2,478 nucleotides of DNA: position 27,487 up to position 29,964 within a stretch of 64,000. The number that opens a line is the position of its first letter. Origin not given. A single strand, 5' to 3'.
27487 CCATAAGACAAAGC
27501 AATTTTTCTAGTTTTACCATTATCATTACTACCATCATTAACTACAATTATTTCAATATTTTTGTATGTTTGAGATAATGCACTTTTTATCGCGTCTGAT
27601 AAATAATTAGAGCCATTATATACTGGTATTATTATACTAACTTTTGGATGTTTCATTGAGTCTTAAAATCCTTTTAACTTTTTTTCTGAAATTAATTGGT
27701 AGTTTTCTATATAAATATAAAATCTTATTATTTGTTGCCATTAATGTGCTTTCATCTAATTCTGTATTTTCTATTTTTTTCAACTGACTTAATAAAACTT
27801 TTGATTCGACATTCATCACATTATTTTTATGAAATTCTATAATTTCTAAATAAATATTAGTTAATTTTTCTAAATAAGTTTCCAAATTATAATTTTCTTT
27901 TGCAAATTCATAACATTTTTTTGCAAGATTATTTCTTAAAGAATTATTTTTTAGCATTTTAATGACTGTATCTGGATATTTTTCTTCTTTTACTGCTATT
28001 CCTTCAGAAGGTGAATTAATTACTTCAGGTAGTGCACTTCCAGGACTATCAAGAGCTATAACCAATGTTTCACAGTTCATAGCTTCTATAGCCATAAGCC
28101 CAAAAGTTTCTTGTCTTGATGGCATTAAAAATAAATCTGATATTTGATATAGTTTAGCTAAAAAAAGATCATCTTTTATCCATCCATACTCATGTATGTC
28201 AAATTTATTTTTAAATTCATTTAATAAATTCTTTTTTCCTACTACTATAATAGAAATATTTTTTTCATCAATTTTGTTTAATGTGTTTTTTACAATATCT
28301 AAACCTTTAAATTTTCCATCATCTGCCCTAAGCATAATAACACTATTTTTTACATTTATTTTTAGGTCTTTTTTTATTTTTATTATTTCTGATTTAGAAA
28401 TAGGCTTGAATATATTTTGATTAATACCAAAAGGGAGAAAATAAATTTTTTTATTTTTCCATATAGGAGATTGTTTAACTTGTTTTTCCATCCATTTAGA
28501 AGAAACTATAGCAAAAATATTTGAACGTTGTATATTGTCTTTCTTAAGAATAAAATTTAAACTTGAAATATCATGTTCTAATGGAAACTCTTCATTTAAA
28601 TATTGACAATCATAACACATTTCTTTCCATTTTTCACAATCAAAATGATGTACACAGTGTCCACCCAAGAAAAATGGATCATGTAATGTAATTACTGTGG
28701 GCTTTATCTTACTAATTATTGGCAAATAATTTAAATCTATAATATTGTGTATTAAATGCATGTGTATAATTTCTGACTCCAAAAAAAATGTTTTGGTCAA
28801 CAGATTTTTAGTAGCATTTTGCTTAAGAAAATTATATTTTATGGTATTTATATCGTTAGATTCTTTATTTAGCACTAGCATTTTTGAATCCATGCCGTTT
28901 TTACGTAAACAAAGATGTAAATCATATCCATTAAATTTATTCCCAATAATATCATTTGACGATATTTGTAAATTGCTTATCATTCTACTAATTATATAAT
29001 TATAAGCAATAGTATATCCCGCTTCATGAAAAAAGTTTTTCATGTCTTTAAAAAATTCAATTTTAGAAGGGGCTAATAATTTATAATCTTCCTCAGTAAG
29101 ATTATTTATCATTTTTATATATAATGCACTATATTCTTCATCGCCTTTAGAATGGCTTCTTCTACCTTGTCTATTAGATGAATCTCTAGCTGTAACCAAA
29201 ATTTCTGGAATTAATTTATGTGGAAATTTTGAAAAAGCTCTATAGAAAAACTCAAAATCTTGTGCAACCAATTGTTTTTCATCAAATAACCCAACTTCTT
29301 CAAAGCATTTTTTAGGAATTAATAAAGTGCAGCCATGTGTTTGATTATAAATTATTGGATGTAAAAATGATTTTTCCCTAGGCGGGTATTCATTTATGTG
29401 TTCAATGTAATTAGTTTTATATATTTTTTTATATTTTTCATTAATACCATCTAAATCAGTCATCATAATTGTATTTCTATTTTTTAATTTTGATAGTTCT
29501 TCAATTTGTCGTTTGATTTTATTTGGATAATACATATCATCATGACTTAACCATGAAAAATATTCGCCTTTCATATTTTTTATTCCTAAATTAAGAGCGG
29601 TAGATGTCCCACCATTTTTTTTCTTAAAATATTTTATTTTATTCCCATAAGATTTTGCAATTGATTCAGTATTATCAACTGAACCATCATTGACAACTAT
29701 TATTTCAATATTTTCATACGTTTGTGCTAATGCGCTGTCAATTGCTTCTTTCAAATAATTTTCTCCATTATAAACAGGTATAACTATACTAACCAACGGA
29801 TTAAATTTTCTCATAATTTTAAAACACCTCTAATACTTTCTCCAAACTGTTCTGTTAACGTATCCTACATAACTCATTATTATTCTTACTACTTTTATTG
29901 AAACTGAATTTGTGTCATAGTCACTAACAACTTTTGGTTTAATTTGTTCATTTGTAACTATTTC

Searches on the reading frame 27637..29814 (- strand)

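Call 57: search_protein_families(library=pfam, proteins=[window:27637-29814:-], max_evalue=0.001)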
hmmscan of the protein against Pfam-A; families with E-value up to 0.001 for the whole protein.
window:27637-29814:- (725 aa): 6 families
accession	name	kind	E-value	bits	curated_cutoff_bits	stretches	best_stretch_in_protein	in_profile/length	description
PF00535.33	Glycos_transf_2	-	3.7e-33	115.3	23.3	1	9-163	1-157/168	Glycosyl transferase family 2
PF00534.26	Glycos_transf_1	-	5e-17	62.4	26.4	1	479-635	4-170/172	Glycosyl transferases group 1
PF13692.12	Glyco_trans_1_4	-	3.5e-16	60.2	27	1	501-621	13-140/142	Glycosyl transferases group 1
PF10111.15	Glyco_tranf_2_2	-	6e-13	49.3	27.3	1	9-212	1-220/276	Glycosyltransferase like family 2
PF13641.12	Glyco_tranf_2_3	-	3.8e-08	34.1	27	1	8-93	3-96/230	Glycosyltransferase like family 2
PF20706.3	GT4-conflict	-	5.1e-06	26.2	26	1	492-592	201-315/385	Family 4 Glycosyltransferase in conflict systems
